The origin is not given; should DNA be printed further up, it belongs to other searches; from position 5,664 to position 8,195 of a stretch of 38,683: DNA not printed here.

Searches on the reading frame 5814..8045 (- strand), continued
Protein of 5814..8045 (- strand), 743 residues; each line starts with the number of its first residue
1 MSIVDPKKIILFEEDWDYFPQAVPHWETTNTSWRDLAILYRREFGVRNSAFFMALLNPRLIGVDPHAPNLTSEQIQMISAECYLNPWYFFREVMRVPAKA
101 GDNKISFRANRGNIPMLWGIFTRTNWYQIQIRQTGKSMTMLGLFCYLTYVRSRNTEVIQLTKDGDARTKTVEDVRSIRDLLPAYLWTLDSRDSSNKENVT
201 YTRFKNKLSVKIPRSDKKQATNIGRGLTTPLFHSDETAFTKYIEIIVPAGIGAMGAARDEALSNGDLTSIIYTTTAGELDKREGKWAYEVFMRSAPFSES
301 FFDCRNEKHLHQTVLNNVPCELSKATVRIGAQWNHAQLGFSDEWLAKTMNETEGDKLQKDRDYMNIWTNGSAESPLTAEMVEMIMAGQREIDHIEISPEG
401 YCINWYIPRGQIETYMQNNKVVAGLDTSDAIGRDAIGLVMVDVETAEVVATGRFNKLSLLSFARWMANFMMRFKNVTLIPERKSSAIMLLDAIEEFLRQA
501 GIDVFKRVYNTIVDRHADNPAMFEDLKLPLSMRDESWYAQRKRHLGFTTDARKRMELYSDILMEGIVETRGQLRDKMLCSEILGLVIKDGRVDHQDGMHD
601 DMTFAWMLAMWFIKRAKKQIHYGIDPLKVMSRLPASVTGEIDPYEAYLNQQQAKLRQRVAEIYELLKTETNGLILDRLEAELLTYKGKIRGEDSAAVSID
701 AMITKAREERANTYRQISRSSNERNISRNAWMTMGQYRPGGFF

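Call 49: find_related_loci(query=window:5814-8045:-, collection=metagenome_contigs, flank=3000)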
Query window:5814-8045:- (743 aa) in metagenome_contigs; peptide patterns used: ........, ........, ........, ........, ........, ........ (x = any residue, [..] = any of these).
28 stretches matched a pattern; 10 encode a relative of the query (tblastn E <= 1e-3); 8 distinct loci.
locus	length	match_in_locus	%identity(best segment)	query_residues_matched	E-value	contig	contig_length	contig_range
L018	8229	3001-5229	99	1-743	0e+0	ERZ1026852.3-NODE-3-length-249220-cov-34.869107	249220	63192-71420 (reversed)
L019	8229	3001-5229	99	1-743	0e+0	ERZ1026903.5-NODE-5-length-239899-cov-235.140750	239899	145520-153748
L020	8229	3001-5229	99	1-743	0e+0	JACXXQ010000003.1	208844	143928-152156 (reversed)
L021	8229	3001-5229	100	1-743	0e+0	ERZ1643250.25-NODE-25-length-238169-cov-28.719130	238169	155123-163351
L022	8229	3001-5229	100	1-743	0e+0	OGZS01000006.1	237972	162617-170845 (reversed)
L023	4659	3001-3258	31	521-614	2e-5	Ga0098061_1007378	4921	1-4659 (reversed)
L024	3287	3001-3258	31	521-614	3e-5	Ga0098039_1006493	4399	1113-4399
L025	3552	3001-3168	32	573-628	2e-4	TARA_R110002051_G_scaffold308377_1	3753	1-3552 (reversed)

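Call 55: get_annotated_region(hit=H86, flank=2200)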
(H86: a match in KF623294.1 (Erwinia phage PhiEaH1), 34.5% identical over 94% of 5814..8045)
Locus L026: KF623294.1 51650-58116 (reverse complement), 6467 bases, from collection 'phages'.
description: Erwinia phage PhiEaH1, complete genome.
organism: Erwinia phage PhiEaH1 (NCBI taxid 1401669)
taxonomy: Viruses; Duplodnaviria; Heunggongvirae; Uroviricota; Caudoviricetes; Iapetusvirus; Iapetusvirus EaH1
host: Erwinia amylovora B0.1960 (NCAIM, Hungary); source: fire-blight infected aerial tissue; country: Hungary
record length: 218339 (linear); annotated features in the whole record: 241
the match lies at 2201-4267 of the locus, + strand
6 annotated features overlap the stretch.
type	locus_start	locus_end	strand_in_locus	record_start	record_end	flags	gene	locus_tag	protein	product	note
CDS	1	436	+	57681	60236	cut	-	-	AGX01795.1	putative virion structural protein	BASYS00073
CDS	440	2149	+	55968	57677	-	-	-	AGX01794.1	putative virion structural protein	BASYS00072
CDS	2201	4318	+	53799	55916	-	-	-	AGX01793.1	terminase large subunit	BASYS00071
CDS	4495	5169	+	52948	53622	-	-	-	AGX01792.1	hypothetical protein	BASYS00070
CDS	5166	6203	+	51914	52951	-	-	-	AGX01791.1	hypothetical protein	BASYS00069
CDS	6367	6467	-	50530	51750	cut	-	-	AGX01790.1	hypothetical protein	BASYS00068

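Call 56: get_annotated_region(hit=H84, flank=2200)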
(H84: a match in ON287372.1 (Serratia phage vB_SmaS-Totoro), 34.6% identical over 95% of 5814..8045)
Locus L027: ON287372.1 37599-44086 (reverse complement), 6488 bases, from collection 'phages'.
description: Serratia phage vB_SmaS-Totoro, complete genome.
organism: Serratia phage vB_SmaS-Totoro (NCBI taxid 2943840)
taxonomy: Viruses; Duplodnaviria; Heunggongvirae; Uroviricota; Caudoviricetes; Moabitevirus
host: Serratia marcescens LVF3; source: sewage; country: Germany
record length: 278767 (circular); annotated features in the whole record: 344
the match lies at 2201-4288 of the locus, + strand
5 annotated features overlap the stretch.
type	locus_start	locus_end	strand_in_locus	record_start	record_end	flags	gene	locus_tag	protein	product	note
CDS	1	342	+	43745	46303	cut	-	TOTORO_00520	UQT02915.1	putative virion structural protein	-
CDS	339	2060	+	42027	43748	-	-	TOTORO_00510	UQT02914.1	putative virion structural protein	-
CDS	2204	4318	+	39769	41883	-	-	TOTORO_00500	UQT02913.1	terminase large subunit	-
CDS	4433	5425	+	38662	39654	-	-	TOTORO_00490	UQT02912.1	hypothetical protein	-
CDS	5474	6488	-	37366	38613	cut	-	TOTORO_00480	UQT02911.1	hypothetical protein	-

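Call 57: get_annotated_region(hit=H87, flank=2200)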
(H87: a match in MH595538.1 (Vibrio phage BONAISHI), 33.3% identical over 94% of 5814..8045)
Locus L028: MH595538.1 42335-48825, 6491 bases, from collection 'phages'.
description: Vibrio phage BONAISHI, complete genome.
organism: Vibrio phage BONAISHI (NCBI taxid 2283011)
taxonomy: Viruses; Duplodnaviria; Heunggongvirae; Uroviricota; Caudoviricetes
host: Vibrio coralliilyticus LMG20984 (YB1); source: -; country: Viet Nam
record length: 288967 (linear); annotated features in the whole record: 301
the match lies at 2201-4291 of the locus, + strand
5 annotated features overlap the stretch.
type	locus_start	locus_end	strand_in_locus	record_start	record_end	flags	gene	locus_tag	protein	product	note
CDS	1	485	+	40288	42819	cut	-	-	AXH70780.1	virion structural protein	ORF39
CDS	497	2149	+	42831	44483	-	-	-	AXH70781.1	hypothetical protein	ORF40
CDS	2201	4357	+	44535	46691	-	-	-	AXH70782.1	terminase large subunit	ORF41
CDS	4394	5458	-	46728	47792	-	-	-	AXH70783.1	hypothetical protein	ORF42c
CDS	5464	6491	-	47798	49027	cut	-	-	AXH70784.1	hypothetical protein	ORF43c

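Call 58: get_annotated_region(hit=H91, flank=2200)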
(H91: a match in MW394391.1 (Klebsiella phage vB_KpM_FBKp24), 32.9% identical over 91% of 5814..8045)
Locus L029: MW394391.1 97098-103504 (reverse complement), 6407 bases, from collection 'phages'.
description: Klebsiella phage vB_KpM_FBKp24, complete genome.
organism: Klebsiella phage vB_KpM_FBKp24 (NCBI taxid 2801834)
taxonomy: Viruses; Duplodnaviria; Heunggongvirae; Uroviricota; Caudoviricetes; Maaswegvirus; Maaswegvirus Kp24
host: Klebsiella pneumoniae K6592; source: -; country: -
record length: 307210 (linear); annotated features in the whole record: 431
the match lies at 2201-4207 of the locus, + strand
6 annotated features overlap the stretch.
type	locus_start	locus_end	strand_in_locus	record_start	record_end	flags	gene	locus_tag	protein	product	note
CDS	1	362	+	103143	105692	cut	-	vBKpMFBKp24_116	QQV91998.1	putative virion structural protein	-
CDS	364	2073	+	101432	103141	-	-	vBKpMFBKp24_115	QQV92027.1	putative virion structural protein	-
CDS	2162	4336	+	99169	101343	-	-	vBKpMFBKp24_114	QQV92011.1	terminase large subunit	-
CDS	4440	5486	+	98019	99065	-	-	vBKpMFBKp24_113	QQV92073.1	hypothetical protein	-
regulatory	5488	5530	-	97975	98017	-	-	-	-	terminator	-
CDS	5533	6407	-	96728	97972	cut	-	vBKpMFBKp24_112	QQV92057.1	putative head structural protein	-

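Call 59: get_annotated_region(hit=H95, flank=2200)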
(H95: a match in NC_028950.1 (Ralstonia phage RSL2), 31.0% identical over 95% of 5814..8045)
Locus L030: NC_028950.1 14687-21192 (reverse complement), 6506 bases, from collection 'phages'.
description: Ralstonia phage RSL2 DNA, complete sequence.
organism: Ralstonia phage RSL2 (NCBI taxid 1585840)
taxonomy: Viruses; Duplodnaviria; Heunggongvirae; Uroviricota; Caudoviricetes; Chiangmaivirus; Chiangmaivirus RSL2
host: -; source: -; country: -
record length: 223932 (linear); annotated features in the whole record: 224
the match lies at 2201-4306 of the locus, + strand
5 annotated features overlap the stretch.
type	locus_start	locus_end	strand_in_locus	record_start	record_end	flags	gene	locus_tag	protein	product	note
CDS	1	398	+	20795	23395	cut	-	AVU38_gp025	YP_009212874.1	hypothetical protein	ORF025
CDS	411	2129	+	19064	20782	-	-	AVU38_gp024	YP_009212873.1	virion structural protein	ORF024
CDS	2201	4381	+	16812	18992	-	-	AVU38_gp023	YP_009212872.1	terminase large subunit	ORF023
CDS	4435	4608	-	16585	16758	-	-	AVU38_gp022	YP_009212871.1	hypothetical protein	ORF022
CDS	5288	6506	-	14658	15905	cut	-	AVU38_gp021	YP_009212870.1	hypothetical protein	ORF021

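Call 60: get_annotated_region(hit=H94, flank=2200)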
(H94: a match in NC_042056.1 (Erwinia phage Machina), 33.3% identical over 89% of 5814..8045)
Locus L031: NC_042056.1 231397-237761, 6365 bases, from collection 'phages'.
description: Erwinia phage vB_EamM_Machina, complete genome.
organism: Erwinia phage Machina (NCBI taxid 1883375)
taxonomy: Viruses; Duplodnaviria; Heunggongvirae; Uroviricota; Caudoviricetes; Machinavirus; Machinavirus machina
host: Erwinia amylovora ATCC 29780; source: -; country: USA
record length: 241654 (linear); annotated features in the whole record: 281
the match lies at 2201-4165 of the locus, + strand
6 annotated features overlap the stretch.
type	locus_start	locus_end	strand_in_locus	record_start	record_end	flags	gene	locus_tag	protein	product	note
CDS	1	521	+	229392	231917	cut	-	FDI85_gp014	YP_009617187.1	putative virion structural protein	gp270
CDS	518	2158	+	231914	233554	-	-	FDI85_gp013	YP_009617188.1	virion structural protein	gp271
CDS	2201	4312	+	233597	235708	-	-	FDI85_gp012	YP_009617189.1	terminase large subunit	gp272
CDS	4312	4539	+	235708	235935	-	-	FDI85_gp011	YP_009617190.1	hypothetical protein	gp273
CDS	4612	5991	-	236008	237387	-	-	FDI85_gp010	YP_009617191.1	hypothetical protein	gp274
CDS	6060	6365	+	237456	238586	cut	-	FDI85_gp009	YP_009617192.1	hypothetical protein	gp275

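Call 61: get_annotated_region(hit=H105, flank=2200)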
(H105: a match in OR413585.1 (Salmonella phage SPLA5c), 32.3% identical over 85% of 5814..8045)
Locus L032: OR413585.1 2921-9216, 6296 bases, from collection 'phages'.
description: Salmonella phage SPLA5c, complete genome.
organism: Salmonella phage SPLA5c (NCBI taxid 3077603)
taxonomy: Viruses; Duplodnaviria; Heunggongvirae; Uroviricota; Caudoviricetes; Seoulvirus
host: Salmonella enterica; source: Environmental Samples; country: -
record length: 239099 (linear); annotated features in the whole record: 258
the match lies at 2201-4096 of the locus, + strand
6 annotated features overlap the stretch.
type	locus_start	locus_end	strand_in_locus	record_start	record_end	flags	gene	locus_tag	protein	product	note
CDS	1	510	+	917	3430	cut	-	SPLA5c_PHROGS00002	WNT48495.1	hypothetical protein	-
CDS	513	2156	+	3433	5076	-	-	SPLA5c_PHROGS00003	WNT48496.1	virion structural protein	-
CDS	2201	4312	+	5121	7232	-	-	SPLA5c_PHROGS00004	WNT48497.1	terminase large subunit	-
CDS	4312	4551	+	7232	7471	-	-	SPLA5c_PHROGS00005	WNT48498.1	hypothetical protein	-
CDS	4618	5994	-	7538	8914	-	-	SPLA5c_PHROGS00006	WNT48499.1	hypothetical protein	-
CDS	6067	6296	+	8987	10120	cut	-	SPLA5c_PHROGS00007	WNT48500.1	hypothetical protein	-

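Call 62: get_annotated_region(hit=H100, flank=2200)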
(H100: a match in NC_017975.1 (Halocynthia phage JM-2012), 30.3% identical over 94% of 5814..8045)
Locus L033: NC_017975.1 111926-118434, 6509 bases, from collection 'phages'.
description: Halocynthia phage JM-2012, complete genome.
organism: Halocynthia phage JM-2012 (NCBI taxid 1173297)
taxonomy: Viruses; Duplodnaviria; Heunggongvirae; Uroviricota; Caudoviricetes
host: -; source: Halocynthia roretzi (seasquirt); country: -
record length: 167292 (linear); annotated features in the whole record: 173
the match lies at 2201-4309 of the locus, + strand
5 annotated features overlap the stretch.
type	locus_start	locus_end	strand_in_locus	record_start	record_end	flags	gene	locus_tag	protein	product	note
CDS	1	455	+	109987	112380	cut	-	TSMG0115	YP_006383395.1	hypothetical protein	-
CDS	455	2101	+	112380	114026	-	-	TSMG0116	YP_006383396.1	virion structural protein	similar to ORF26 in Pseudomonas phage phiKZ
CDS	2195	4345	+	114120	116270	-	-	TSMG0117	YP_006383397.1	terminase large subunit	similar to ORF7 in Pseudomonas phage phiPA3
CDS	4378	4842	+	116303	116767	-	-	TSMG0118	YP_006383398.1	hypothetical protein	similar to hypothetical protein HMPREF9022 01275 in Erysipelotrichaceae bacterium 2_2_44A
CDS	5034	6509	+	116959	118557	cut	-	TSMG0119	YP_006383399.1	RNA polymerase beta subunit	similar to ORF240 in Salmonella phage SPN3US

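Call 63: get_annotated_region(hit=H112, flank=2600)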
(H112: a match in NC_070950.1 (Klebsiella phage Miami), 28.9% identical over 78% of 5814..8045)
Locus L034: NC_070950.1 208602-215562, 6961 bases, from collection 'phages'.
description: Klebsiella phage Miami, complete genome.
organism: Klebsiella phage Miami (NCBI taxid 2767581)
taxonomy: Viruses; Duplodnaviria; Heunggongvirae; Uroviricota; Caudoviricetes; Miamivirus; Miamivirus miami
host: Klebsiella pneumoniae; source: wastewater; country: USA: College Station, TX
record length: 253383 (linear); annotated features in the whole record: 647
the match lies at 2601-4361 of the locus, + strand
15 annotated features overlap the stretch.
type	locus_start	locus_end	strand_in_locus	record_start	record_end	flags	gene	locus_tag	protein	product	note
CDS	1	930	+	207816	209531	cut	-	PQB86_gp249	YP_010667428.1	virion structural protein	ref|YP_009626024.1| hypothetical protein [Vibrio phage VP4B]gb|AGB07162.1| hypothetical protein [Vibrio phage VP4B]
regulatory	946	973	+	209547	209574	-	-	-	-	terminator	-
regulatory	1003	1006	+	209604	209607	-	-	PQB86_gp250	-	ribosome_binding_site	-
CDS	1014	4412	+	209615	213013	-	-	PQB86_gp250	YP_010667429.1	DarB-like antirestriction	ref|YP_009622170.1| hypothetical protein Aphrodite1_0165 [Vibrio phage Aphrodite1]gb|AUR80915.1| hypothetical protein ...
regulatory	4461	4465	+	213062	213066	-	-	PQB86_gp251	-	ribosome_binding_site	-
CDS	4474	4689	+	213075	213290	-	-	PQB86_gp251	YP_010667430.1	hypothetical protein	-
regulatory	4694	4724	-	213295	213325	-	-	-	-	terminator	-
CDS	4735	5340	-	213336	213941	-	-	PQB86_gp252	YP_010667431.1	thymidylate kinase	gnl|BL_ORD_ID|210583 sp|A8AHX4|KTHY_CITK8 Thymidylate kinase OS=Citrobacter koseri (strain ATCC BAA-895 / CDC 4225-83 / ...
regulatory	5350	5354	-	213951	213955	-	-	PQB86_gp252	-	ribosome_binding_site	-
regulatory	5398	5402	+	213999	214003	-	-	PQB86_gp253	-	ribosome_binding_site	-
CDS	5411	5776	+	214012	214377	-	-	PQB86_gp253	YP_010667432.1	hypothetical protein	-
regulatory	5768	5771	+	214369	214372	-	-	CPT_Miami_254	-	ribosome_binding_site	-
CDS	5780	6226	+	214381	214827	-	-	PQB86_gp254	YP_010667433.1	hypothetical protein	-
regulatory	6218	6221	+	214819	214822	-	-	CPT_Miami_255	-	ribosome_binding_site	-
CDS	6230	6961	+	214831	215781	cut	-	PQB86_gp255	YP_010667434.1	hypothetical protein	-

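Call 64: get_annotated_region(hit=H119, flank=2600)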
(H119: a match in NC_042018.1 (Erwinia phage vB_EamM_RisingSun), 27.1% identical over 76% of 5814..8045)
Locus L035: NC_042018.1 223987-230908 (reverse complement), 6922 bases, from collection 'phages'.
description: Erwinia phage vB_EamM_RisingSun, complete genome.
organism: Erwinia phage vB_EamM_RisingSun (NCBI taxid 2026080)
taxonomy: Viruses; Duplodnaviria; Heunggongvirae; Uroviricota; Caudoviricetes; Risingsunvirus; Risingsunvirus risingsun
host: Erwinia amylovora; source: apple tree; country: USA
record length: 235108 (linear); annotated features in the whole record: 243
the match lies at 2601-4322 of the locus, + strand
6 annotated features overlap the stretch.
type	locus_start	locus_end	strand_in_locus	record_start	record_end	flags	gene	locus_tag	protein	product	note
CDS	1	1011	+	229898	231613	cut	-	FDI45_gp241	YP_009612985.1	virion structural protein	gp241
CDS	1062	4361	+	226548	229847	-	-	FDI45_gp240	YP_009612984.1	terminase large subunit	gp240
CDS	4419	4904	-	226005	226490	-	-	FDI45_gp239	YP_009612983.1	hypothetical protein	gp239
CDS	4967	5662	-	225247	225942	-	-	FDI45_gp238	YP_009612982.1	putative phosphohydrolase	gp238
CDS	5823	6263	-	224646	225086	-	-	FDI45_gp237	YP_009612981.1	hypothetical protein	gp237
CDS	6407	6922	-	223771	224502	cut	-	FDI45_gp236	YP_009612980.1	hypothetical protein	gp236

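Call 76: get_annotated_region(hit=H97, flank=400)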
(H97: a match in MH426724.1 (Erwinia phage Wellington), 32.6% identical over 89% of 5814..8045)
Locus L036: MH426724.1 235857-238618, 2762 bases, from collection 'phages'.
description: Erwinia phage Wellington, complete genome.
organism: Erwinia phage Wellington (NCBI taxid 2267653)
taxonomy: Viruses; Duplodnaviria; Heunggongvirae; Uroviricota; Caudoviricetes; Wellingtonvirus; Wellingtonvirus wellington
host: Erwinia amylovora; source: -; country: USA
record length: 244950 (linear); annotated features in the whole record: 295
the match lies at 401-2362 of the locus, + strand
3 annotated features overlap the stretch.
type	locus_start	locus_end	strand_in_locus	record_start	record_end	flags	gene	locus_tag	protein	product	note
CDS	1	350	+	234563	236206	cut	-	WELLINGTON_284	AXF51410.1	putative virion structural protein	gp284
CDS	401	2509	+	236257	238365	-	-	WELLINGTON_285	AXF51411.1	putative terminase large subunit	gp285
CDS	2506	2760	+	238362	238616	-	-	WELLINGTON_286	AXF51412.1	hypothetical protein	gp286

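Call 77: get_annotated_region(hit=H98, flank=400)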
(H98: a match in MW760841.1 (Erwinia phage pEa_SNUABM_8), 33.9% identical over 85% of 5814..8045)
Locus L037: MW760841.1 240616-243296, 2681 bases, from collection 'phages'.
description: Erwinia phage pEa_SNUABM_8, complete genome.
organism: Erwinia phage pEa_SNUABM_8 (NCBI taxid 2831677)
taxonomy: Viruses; Duplodnaviria; Heunggongvirae; Uroviricota; Caudoviricetes; Machinavirus
host: Erwinia amylovora TS3128; source: stream water; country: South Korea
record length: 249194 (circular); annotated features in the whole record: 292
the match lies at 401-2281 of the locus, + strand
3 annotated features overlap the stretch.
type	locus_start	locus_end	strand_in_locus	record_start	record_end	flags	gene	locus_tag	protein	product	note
CDS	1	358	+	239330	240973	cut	-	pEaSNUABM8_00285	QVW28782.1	putative virion structural protein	-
CDS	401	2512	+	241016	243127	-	-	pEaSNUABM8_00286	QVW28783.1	putative terminase large subunit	-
CDS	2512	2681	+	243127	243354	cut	-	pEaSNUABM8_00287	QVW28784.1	hypothetical protein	-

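Call 78: get_annotated_region(hit=H101, flank=400)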
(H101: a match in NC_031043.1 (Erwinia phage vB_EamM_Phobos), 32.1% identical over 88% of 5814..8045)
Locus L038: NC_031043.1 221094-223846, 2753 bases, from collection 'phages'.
description: Erwinia phage vB_EamM_Phobos, complete genome.
organism: Erwinia phage vB_EamM_Phobos (NCBI taxid 1883377)
taxonomy: Viruses; Duplodnaviria; Heunggongvirae; Uroviricota; Caudoviricetes; Derbicusvirus
host: Erwinia amylovora ATCC 29780; source: -; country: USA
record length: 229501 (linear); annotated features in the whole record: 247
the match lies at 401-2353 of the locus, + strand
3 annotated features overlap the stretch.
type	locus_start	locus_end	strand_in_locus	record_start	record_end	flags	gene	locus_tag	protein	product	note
CDS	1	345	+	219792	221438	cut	-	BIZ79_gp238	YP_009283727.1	virion structural protein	gp238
CDS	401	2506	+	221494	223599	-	-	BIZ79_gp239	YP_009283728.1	terminase large subunit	gp239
CDS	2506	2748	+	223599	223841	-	-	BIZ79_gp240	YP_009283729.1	hypothetical protein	gp240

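Call 79: get_annotated_region(hit=H103, flank=400)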
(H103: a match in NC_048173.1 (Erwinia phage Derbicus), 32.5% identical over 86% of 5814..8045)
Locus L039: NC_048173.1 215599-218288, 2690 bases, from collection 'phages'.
description: Erwinia phage Derbicus, complete genome.
organism: Erwinia phage Derbicus (NCBI taxid 2530027)
taxonomy: Viruses; Duplodnaviria; Heunggongvirae; Uroviricota; Caudoviricetes; Derbicusvirus; Derbicusvirus derbicus
host: Erwinia amylovora; source: pear tree; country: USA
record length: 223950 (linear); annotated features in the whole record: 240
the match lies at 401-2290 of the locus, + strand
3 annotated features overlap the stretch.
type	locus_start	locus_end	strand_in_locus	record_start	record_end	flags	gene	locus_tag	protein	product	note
CDS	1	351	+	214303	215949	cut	-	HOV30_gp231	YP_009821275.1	virion structural protein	gp231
CDS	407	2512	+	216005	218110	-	-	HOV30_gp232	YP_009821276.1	terminase large subunit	gp232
CDS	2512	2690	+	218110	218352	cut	-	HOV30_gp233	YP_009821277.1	hypothetical protein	gp233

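Call 80: get_annotated_region(hit=H109, flank=400)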
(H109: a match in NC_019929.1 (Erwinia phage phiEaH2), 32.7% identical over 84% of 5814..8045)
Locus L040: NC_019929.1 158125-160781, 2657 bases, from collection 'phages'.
description: Erwinia phage phiEaH2, complete genome.
organism: Erwinia phage phiEaH2 (NCBI taxid 1029988)
taxonomy: Viruses; Duplodnaviria; Heunggongvirae; Uroviricota; Caudoviricetes; Erskinevirus; Erskinevirus EaH2
host: Erwinia amylovora; source: -; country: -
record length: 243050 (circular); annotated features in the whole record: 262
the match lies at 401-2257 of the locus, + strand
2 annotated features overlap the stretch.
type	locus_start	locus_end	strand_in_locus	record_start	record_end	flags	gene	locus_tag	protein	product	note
CDS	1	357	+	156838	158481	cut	-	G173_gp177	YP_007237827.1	virion structural protein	-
CDS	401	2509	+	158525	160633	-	-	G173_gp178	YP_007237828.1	terminase large subunit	helicase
